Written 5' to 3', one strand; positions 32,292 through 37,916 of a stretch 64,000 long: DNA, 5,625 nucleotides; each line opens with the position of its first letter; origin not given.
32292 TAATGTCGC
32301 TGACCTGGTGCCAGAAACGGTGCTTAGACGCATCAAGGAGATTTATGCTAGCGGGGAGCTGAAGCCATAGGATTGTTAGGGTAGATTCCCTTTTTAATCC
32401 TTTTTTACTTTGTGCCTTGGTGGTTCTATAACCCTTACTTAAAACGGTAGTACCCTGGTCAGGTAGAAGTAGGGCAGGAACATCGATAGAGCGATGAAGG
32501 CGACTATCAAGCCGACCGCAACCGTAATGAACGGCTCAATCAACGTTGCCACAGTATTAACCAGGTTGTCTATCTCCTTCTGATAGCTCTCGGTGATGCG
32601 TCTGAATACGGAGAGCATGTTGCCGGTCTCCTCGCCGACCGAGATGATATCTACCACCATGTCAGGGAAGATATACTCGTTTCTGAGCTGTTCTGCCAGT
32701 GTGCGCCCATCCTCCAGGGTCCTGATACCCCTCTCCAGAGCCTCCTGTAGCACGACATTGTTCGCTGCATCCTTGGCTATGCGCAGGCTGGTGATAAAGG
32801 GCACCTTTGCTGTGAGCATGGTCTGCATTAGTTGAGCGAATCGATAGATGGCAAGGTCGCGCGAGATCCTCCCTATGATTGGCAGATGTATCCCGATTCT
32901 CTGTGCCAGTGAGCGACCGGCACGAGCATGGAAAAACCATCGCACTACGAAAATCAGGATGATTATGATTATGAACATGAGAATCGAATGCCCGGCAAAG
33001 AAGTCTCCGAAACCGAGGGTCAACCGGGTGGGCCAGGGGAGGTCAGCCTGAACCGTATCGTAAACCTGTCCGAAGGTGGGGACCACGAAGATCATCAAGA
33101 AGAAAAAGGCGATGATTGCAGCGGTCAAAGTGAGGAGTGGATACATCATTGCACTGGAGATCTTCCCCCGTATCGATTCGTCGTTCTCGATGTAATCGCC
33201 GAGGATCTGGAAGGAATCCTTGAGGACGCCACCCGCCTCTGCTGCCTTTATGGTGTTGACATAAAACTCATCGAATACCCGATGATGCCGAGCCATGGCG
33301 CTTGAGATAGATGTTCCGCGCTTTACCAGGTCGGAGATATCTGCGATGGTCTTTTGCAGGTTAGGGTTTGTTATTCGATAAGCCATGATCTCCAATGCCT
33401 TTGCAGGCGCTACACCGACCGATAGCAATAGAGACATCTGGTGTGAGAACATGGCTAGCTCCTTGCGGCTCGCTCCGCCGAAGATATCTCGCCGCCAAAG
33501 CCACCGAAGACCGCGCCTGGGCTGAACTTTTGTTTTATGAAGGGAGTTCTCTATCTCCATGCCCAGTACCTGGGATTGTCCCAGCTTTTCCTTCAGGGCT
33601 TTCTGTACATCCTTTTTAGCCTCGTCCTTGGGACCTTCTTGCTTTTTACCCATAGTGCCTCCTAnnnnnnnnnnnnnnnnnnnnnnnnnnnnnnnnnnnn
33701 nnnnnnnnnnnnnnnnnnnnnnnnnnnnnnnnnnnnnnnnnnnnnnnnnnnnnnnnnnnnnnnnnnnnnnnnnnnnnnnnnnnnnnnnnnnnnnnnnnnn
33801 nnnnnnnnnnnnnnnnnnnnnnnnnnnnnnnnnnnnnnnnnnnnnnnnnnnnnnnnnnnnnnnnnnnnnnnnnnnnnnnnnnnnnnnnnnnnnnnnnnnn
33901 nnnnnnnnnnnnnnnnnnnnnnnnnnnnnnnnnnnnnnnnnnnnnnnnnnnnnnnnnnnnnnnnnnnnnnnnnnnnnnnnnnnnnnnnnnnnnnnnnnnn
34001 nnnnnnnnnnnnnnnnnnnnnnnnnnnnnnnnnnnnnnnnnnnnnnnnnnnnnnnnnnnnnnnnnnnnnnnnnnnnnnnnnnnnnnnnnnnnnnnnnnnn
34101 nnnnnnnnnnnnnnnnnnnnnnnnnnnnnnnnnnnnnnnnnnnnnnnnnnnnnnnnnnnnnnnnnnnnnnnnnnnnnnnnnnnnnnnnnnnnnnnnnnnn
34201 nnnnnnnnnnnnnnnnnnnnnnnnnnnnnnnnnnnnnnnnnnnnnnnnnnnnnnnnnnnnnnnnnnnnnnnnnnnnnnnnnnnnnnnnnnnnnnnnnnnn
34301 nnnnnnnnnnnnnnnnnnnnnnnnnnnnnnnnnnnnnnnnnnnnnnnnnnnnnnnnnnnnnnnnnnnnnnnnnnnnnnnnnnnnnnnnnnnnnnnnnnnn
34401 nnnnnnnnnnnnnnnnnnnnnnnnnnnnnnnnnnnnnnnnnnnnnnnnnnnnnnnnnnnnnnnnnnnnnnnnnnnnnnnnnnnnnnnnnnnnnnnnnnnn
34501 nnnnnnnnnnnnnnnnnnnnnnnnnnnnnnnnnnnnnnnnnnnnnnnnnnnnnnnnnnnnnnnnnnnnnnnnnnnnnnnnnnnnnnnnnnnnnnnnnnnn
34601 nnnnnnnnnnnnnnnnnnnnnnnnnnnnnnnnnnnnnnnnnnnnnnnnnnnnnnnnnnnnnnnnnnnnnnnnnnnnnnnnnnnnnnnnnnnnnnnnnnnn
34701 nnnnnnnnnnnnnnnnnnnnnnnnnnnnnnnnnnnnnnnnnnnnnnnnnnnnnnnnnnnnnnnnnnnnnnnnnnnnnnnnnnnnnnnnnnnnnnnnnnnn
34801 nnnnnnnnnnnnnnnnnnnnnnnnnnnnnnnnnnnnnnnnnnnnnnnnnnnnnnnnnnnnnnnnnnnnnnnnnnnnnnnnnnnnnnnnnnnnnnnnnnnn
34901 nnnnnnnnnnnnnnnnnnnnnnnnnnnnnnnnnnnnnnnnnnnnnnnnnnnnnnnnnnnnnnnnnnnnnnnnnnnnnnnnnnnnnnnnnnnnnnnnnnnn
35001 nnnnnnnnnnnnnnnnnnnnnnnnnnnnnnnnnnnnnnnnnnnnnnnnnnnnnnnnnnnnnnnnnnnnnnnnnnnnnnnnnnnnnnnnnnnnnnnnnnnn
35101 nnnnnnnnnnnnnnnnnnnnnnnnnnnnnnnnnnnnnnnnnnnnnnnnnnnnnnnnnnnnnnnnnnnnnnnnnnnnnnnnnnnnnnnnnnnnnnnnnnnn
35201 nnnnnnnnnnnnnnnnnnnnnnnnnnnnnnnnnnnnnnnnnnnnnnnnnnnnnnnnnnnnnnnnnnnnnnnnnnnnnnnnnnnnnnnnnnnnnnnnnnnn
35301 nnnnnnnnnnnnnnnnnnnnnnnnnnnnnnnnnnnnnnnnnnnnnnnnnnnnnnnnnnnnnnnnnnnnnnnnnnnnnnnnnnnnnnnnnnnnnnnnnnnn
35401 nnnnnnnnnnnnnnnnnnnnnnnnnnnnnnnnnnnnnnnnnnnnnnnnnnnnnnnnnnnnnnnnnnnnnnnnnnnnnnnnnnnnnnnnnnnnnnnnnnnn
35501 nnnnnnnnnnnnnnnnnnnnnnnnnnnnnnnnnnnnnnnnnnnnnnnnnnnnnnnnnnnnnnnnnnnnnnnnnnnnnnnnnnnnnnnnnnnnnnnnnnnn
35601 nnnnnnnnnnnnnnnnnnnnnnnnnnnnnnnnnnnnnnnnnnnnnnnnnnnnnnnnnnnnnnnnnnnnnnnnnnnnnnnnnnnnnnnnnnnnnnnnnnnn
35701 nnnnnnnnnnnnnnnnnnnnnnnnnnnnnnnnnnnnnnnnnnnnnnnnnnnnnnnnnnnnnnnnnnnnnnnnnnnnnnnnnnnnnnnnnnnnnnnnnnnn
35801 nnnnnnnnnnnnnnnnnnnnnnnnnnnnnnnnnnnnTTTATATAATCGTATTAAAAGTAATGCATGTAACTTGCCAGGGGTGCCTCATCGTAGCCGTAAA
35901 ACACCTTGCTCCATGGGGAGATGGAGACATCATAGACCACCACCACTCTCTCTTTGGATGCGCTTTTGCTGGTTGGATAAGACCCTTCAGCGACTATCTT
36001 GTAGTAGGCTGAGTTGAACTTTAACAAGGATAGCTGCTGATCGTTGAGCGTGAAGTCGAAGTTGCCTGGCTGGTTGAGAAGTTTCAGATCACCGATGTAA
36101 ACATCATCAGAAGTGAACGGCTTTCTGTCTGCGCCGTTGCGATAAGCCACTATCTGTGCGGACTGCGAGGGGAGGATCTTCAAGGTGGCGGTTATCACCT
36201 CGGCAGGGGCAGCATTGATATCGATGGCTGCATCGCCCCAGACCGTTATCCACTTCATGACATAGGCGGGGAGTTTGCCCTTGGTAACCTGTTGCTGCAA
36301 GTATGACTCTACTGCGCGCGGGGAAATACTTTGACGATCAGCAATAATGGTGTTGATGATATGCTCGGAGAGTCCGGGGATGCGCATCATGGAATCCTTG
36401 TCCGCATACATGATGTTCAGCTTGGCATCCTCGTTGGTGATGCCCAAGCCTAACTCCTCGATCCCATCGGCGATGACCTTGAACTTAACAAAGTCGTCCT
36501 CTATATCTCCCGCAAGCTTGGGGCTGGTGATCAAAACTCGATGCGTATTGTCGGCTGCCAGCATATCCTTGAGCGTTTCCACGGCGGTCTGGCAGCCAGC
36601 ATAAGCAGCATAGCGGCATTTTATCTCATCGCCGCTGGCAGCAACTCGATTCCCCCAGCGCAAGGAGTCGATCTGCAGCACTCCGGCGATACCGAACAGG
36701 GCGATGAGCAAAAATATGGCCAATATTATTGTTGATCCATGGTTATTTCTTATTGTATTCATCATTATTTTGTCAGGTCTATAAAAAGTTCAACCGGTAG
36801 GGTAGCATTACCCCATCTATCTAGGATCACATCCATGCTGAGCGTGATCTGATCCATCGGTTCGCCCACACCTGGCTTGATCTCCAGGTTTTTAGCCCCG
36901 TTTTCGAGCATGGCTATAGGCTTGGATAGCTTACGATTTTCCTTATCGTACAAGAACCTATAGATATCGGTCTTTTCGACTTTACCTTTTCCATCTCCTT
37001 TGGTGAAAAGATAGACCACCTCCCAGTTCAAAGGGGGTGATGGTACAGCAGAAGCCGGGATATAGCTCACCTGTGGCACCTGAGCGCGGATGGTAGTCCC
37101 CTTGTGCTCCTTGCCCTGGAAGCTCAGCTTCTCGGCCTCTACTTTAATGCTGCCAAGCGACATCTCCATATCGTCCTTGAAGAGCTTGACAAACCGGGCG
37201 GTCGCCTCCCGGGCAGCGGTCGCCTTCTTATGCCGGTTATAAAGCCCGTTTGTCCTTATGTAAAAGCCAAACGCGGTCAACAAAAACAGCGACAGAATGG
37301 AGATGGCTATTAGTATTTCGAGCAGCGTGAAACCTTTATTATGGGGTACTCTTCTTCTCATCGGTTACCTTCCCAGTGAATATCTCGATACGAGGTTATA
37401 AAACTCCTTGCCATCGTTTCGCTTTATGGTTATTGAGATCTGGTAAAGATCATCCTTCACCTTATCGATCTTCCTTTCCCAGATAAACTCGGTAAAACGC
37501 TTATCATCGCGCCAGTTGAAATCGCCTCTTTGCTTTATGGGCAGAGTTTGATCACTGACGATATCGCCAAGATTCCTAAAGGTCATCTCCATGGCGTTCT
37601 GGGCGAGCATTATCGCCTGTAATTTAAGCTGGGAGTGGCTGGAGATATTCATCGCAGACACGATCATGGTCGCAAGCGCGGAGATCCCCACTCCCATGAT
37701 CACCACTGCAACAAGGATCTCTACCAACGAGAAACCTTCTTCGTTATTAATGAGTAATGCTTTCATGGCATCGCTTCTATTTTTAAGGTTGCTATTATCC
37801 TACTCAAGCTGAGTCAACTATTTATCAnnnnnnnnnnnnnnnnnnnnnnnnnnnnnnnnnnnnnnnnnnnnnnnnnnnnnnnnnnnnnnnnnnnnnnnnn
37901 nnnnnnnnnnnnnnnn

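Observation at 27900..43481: Three secreted proteins share an unassigned C-terminal domain behind PT-rich linkers, and two of them bracket the T2SS/T4P-like module.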

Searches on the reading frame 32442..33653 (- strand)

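Call 9: search_protein_families(library=pfam, proteins=[window:32442-33653:-], max_evalue=0.01)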
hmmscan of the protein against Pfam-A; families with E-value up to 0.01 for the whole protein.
window:32442-33653:- (404 aa): 3 families
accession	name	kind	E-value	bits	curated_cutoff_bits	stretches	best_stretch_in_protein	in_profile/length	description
PF00482.28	T2SSF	-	2e-50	170.3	25.2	2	69-192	1-125/125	Type II secretion system (T2SS), protein F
PF01618.21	MotA_ExbB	-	0.0048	17.1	22.9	0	346-391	68-110/127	MotA/TolQ/ExbB proton channel family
PF06195.18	DUF996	-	0.0073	17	31.3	0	165-256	25-108/138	Protein of unknown function (DUF996)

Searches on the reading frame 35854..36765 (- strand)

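Call 9: search_protein_families(library=pfam, proteins=[window:35854-36765:-], max_evalue=0.01)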
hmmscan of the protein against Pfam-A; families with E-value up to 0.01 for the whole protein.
window:35854-36765:- (304 aa): 3 families
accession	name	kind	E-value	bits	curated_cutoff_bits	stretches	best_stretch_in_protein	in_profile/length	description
PF13624.11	SurA_N_3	-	5.3e-05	23.5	27.2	1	1-163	1-159/162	SurA-like N-terminal domain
PF12836.13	HHH_3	-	5.4e-05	23.7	27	0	180-210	5-35/65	Helix-hairpin-helix motif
PF13623.11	SurA_N_2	-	0.00075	19.8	28.5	1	2-118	1-119/145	SurA-like N-terminal domain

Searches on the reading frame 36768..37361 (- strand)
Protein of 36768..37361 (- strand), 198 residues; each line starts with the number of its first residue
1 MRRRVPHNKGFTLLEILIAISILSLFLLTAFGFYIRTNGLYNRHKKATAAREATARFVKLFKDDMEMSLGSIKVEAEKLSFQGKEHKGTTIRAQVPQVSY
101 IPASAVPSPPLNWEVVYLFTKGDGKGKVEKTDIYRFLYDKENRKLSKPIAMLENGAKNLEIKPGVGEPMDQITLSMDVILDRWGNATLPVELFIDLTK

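Call 9: search_protein_families(library=pfam, proteins=[window:36768-37361:-], max_evalue=0.01)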
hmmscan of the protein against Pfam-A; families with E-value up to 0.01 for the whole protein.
window:36768-37361:- (198 aa): 1 family
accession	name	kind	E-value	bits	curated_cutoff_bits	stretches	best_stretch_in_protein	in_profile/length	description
PF07963.17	N_methyl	-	1.1e-07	31.5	21.2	1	7-31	3-27/27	Prokaryotic N-terminal methylation motif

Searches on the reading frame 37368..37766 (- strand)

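Call 9: search_protein_families(library=pfam, proteins=[window:37368-37766:-], max_evalue=0.01)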
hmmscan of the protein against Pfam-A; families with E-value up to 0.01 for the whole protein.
window:37368-37766:- (133 aa): 1 family
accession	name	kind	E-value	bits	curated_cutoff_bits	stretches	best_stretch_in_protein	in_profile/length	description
PF07963.17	N_methyl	-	2.7e-07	30.3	21.2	1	7-31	2-26/27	Prokaryotic N-terminal methylation motif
